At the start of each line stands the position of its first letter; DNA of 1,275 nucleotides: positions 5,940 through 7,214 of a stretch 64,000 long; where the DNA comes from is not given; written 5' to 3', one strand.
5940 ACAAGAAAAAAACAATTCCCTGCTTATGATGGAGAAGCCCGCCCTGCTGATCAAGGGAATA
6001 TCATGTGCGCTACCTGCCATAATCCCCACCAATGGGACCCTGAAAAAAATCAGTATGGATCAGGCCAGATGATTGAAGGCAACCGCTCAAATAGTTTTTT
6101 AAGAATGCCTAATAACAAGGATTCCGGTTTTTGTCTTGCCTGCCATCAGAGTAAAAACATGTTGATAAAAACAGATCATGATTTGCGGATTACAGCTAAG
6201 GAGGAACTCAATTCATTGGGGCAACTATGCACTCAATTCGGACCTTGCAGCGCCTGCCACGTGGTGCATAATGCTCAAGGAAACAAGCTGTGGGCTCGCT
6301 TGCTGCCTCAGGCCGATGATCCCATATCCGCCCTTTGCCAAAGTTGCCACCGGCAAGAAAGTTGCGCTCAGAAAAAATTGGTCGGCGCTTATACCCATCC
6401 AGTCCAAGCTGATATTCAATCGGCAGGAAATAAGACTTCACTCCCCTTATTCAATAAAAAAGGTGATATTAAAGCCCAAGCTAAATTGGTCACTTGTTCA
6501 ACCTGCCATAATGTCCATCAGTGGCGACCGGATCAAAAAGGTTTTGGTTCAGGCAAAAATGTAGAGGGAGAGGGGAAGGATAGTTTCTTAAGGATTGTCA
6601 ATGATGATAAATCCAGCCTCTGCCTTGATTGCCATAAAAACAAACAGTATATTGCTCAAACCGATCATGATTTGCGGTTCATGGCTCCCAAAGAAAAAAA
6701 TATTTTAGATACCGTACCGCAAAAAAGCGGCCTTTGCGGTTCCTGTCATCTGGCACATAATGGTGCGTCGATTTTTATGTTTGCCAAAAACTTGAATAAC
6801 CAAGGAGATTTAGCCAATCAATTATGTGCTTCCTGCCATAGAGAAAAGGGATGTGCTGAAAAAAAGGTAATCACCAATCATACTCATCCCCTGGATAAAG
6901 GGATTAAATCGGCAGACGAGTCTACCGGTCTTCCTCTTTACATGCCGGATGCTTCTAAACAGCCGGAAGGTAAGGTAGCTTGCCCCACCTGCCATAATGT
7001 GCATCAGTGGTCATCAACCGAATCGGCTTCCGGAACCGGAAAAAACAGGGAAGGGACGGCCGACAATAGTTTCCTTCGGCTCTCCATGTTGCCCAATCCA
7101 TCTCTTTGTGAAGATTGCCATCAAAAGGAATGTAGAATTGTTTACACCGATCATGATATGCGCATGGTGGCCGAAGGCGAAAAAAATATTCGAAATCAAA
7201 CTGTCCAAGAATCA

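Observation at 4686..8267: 28-heme cytochrome built by tandem amplification of a ~150-aa tetraheme module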

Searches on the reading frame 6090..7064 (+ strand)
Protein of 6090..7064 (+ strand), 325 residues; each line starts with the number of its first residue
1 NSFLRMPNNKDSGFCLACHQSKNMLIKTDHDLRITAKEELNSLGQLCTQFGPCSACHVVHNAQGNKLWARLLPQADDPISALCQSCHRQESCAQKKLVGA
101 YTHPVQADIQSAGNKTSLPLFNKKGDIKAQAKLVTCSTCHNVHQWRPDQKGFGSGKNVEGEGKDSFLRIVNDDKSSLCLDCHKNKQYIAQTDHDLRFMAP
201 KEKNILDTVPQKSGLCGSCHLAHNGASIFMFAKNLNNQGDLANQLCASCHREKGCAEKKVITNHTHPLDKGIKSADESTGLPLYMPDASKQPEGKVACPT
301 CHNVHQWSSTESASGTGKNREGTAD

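Call 62: predict_structure(alignment_id=A3)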
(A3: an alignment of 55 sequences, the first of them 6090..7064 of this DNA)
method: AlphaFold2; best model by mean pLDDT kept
length: 325 residues; sequences in the alignment: 55
mean_pLDDT: 86.9   pTM: 0.84
mean pLDDT of the five models: 86.9, 81.7, 77.0, 70.2, 66.4
residues with pLDDT >= 90: 160; 70-90: 142; 50-70: 22; < 50: 1
segments of 3 or more residues with pLDDT < 50: none
pLDDT, mean of each block of 10 residues (from residue 1): 79 92 92 93 92 92 90 89 91 81 82 86 87 92 91 81 89 93 91 92 93 94 85 85 90 86 70 71 90 89 86 79 65
secondary structure, 60 per line:
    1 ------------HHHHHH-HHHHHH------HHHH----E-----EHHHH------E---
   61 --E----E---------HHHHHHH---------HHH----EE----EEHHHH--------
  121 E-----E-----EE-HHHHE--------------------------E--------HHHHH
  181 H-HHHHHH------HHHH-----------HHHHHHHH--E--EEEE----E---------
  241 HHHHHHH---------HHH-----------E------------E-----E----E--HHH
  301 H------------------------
elements in order: H13-18 H20-25 H32-35 H47-50 H78-84 H109-112 H136-139 H176-181 H183-188 H195-198 H210-217 E223-226 H241-247 H298-301

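Call 64: fold_search(model_id=the predicted structure, library=pdb)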
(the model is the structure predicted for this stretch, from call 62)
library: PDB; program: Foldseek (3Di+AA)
matches with E <= 10: 10; with E <= 0.001: 0
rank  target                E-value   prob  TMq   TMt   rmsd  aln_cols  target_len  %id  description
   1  7tfs                  3.0e-02  0.95  0.27  0.42   5.2       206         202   23  Cryo-EM of the OmcE nanowires from Geobacter sulfurreducens (released 2022-05-04)
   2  4es5_D                4.4e+00  0.02  0.08  0.14  11.5        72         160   19  Crystal structure of the cap-binding domain of polymerase basic protein 2 from influenza virus A/Bar-headed Gs/Qinghai (released 2013-03-06)
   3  9mau                  5.3e+00  0.01  0.08  0.06  14.9       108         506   12  Cryo-EM structure of human OAT1 in the apo state (released 2025-06-18)
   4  4lcl_B                5.3e+00  0.00  0.06  0.06  21.2       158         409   17  Simvastatin Synthase (LOVD), from Aspergillus Terreus, LovD6 mutant (simh6208) (released 2014-04-02)
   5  3hle                  6.0e+00  0.00  0.07  0.05  22.8       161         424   14  Simvastatin Synthase (LovD), from Aspergillus terreus, S5 mutant, S76A mutant, complex with monacolin J acid (released 2009-10-27)
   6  8h69_C                6.8e+00  0.01  0.08  0.05  11.7        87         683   14  Cryo-EM structure of influenza RNA polymerase (released 2023-06-28)
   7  7nbw                  6.8e+00  0.01  0.06  0.08   8.5        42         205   21  Crystal structure of PqsR (MvfR) ligand-binding domain in complex with a pyridin agonist (released 2021-10-06)
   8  3hlb_C                8.8e+00  0.00  0.06  0.05  19.5       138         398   14  Simvastatin Synthase (LovD) from Aspergillus terreus, unliganded, selenomethionyl derivative (released 2009-10-27)
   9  7ajp_A                9.3e+00  0.00  0.06  0.09  14.1        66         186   15  Crystal Structure of Human Adenovirus 56 Fiber Knob (released 2021-01-13)
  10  4rkn_C                9.9e+00  0.00  0.11  0.06  13.8       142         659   18  Wolinella succinogenes octaheme sulfite reductase MccA, form II (released 2015-02-04)
